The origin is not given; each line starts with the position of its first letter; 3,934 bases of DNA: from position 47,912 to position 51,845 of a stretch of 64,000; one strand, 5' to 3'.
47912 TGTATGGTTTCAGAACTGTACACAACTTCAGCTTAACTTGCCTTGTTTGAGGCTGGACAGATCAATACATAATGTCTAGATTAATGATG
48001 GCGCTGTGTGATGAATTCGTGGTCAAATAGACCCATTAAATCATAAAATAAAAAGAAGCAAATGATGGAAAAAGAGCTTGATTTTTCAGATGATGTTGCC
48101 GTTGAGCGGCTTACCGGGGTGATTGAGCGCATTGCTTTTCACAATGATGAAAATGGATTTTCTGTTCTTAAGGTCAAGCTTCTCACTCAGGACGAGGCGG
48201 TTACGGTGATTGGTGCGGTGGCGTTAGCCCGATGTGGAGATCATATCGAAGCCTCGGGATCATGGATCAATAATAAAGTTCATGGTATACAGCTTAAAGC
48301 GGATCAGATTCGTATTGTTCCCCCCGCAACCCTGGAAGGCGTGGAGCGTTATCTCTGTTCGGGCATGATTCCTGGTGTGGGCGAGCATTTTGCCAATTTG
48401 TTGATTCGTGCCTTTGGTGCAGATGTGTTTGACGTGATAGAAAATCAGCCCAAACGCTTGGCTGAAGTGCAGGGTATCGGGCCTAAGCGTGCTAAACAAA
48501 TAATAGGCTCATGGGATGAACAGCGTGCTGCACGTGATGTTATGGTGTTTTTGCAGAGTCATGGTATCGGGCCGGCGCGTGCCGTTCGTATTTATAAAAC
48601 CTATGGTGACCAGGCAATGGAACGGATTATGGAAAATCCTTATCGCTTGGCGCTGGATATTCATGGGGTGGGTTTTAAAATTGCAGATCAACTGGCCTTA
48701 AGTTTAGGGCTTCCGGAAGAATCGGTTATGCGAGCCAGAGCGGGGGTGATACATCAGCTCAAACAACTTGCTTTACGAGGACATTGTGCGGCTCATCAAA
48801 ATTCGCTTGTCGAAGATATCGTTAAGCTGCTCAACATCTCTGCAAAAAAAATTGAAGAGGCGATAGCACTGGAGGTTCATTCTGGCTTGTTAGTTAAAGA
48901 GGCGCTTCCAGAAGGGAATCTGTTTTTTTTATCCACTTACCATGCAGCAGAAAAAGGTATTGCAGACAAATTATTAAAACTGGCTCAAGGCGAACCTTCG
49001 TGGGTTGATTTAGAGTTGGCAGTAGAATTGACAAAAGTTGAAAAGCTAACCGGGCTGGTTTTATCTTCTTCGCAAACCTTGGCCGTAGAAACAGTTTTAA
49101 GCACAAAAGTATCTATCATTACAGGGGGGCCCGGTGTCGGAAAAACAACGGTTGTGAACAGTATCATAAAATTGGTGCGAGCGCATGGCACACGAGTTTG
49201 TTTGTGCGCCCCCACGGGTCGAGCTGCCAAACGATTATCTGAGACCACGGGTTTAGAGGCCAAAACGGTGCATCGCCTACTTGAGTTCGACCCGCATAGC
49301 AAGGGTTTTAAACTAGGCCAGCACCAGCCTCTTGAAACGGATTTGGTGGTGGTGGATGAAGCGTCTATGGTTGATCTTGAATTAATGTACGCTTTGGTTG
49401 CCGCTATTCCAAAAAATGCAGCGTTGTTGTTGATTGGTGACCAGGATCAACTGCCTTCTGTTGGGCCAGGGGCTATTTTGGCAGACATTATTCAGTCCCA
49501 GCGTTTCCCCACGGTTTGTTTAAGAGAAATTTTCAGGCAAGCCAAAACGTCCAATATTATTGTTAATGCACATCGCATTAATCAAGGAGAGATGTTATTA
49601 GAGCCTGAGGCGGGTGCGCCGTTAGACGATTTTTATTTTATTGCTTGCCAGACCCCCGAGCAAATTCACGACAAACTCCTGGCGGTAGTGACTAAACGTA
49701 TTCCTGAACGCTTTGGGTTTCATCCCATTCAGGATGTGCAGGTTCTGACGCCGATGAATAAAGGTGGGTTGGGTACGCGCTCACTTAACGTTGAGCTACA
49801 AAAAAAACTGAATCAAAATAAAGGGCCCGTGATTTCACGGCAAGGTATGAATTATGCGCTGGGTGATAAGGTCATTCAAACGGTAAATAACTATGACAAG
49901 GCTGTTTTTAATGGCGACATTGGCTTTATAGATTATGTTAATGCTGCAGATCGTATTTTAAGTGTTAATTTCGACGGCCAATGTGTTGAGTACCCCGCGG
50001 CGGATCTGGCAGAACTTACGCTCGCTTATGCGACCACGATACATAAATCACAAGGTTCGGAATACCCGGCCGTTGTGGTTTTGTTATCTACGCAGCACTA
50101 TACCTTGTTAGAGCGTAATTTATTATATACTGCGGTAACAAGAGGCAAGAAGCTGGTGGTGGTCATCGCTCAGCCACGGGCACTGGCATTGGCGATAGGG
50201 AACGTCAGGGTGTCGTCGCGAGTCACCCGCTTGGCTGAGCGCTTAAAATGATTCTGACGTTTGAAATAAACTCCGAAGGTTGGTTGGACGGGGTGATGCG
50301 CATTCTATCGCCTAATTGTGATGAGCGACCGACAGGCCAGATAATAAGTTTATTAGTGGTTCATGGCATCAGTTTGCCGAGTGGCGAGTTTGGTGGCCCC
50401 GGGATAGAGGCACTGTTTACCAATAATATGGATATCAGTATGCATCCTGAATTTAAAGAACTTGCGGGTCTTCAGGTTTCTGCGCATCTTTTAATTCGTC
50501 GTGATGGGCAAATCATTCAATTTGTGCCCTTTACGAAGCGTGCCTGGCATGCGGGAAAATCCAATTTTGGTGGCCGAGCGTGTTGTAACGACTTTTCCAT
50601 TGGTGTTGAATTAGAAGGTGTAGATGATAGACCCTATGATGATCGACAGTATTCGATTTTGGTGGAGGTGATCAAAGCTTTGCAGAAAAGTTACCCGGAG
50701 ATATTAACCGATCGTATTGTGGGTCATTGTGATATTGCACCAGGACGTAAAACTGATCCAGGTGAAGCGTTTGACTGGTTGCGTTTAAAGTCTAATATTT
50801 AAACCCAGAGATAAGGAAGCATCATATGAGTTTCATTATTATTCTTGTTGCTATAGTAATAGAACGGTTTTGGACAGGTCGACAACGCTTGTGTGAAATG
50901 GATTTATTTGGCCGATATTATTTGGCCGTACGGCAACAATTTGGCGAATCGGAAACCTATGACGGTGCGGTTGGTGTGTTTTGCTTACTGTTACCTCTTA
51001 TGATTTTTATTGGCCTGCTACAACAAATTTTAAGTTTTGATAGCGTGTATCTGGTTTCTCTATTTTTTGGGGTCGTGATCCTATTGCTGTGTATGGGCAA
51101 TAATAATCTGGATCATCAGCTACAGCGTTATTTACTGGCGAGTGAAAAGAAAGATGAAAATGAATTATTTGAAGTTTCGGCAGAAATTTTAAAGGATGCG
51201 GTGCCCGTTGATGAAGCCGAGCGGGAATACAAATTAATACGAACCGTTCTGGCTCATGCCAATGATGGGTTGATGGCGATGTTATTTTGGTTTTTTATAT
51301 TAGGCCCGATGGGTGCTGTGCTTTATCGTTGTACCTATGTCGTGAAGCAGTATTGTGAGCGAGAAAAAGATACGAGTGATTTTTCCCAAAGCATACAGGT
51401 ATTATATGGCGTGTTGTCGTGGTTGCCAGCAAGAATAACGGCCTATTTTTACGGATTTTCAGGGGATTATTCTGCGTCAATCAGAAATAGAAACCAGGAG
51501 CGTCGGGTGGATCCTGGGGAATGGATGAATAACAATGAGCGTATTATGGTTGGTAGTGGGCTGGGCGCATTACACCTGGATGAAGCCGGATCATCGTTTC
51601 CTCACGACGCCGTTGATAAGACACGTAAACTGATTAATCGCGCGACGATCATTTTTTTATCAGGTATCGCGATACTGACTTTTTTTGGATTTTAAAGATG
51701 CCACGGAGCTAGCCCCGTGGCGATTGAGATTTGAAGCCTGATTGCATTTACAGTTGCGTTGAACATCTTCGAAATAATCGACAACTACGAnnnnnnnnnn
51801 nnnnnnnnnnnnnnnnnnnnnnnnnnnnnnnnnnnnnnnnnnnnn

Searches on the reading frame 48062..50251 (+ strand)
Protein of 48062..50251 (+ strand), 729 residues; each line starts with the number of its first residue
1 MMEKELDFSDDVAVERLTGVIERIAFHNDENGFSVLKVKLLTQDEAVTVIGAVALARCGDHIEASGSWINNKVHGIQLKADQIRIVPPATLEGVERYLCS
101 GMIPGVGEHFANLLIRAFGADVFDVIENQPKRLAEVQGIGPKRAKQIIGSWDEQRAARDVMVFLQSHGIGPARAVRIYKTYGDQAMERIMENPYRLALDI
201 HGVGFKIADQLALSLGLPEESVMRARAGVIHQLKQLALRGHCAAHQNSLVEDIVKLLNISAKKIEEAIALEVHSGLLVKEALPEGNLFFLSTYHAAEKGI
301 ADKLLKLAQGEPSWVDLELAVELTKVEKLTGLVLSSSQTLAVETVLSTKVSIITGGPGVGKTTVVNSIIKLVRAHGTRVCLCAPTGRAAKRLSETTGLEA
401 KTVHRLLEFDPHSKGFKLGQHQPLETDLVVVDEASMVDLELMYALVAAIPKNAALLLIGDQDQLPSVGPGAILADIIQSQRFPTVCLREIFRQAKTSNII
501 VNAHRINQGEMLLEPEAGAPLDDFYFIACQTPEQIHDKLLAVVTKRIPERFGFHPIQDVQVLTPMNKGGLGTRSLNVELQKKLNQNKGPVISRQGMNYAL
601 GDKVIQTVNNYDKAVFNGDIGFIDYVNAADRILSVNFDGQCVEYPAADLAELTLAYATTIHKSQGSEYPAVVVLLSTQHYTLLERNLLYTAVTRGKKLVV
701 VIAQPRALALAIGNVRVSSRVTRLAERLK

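Call 63: search_protein_families(library=pfam, proteins=[window:48062-50251:+], max_evalue=0.00001)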
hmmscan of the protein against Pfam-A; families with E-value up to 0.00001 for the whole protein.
window:48062-50251:+ (729 aa): 11 families
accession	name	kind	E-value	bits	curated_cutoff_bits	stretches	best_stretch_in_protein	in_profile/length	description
PF13245.12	AAA_19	-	1.2e-46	158.7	25.1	1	338-469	1-134/134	AAA domain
PF13604.12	AAA_30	-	4.3e-43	147.7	27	1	334-511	2-173/191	AAA domain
PF14490.11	HHH_RecD2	-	3e-36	123.6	27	1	153-242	1-91/92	ATP-dependent RecD2 DNA helicase HHH domain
PF13538.12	UvrD_C_2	-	1.8e-18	66.6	27.4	1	654-702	1-52/52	UvrD-like helicase C-terminal domain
PF23139.1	OB_YrrC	-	2.6e-18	66.2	27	1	15-88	2-76/76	ATP-dependent DNA helicase YrrC, OB-fold domain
PF18335.7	SH3_13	-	2.6e-17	62.8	41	1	575-637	1-65/65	ATP-dependent RecD-like DNA helicase SH3 domain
PF14520.12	HHH_5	-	5.7e-15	56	27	1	103-148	7-52/57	Helix-hairpin-helix domain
PF01443.25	Viral_helicase1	-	8.6e-13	49.1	21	0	352-467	2-100/228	Viral superfamily 1 RNA helicase core domain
PF13086.12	AAA_11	-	1.2e-10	42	27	0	334-391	2-67/257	AAA domain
PF12826.13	HHH_2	-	1e-06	29.2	27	0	103-148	8-52/64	Helix-hairpin-helix motif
PF05127.21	NAT10_TcmA_helicase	-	7e-06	26.5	22.7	0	352-449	1-113/176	RNA cytidine acetyltransferase NAT10/TcmA, helicase domain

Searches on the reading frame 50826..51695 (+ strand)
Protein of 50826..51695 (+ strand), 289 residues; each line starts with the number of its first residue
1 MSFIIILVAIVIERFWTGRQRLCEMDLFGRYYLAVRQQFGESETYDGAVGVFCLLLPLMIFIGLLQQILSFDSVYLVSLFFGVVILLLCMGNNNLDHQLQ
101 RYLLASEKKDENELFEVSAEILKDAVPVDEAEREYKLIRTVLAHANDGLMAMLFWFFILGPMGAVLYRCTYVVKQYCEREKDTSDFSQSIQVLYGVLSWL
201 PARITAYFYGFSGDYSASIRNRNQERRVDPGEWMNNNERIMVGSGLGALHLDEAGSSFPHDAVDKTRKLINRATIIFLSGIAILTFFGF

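Call 89: search_protein_families(library=pfam, proteins=[window:50826-51695:+], max_evalue=0.001)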
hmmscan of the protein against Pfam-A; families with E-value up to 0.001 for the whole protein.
window:50826-51695:+ (289 aa): 2 families
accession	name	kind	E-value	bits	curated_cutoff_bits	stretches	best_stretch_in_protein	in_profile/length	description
PF03186.18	CobD_Cbib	-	6.1e-13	49.1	34.4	1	8-226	3-228/282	CobD/Cbib protein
PF17113.10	AmpE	-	7.9e-12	45.6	21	1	53-213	45-212/284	Regulatory signalling modulator protein AmpE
